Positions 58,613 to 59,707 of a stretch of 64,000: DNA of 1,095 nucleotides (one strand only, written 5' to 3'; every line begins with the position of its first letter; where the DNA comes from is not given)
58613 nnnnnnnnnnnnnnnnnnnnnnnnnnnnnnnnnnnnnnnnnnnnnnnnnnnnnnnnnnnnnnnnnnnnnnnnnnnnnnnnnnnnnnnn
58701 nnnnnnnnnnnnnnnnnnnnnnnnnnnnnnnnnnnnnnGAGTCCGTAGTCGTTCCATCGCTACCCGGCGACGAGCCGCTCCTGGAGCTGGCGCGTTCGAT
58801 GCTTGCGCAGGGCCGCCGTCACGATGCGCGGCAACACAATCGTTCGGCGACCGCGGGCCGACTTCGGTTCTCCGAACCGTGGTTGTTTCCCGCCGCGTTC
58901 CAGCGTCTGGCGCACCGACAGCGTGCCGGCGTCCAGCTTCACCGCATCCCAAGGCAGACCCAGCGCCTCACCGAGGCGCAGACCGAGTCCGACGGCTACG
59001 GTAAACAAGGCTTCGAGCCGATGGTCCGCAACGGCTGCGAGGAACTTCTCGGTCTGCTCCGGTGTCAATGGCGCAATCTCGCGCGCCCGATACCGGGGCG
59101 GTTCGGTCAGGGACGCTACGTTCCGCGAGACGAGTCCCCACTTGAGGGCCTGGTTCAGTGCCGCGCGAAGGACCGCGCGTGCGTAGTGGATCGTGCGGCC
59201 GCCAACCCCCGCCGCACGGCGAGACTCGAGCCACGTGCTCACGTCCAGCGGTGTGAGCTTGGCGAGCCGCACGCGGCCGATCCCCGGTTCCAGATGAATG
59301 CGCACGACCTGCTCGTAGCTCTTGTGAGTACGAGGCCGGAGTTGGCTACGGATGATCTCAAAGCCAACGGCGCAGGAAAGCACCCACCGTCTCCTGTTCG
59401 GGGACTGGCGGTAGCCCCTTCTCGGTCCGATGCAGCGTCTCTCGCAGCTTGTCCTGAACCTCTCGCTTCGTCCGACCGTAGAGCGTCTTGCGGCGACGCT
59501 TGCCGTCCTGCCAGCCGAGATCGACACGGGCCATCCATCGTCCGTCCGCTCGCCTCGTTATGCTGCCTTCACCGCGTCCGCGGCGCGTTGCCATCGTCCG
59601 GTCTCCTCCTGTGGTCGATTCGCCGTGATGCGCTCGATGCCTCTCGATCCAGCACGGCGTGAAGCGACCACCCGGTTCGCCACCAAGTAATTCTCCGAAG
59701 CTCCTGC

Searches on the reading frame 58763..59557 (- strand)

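Call 47: search_protein_families(library=pfam, proteins=[window:58763-59557:-], max_evalue=0.001)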
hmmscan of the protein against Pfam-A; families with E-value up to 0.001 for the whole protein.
window:58763-59557:- (265 aa): 2 families
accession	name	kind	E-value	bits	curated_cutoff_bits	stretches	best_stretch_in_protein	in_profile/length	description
PF00589.27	Phage_integrase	-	6.6e-05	23.2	27.1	1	164-218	3-61/172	Phage integrase family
PF14659.12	Phage_int_SAM_3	-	7e-05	23.4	22.6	1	69-110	13-54/58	Phage integrase, N-terminal SAM-like domain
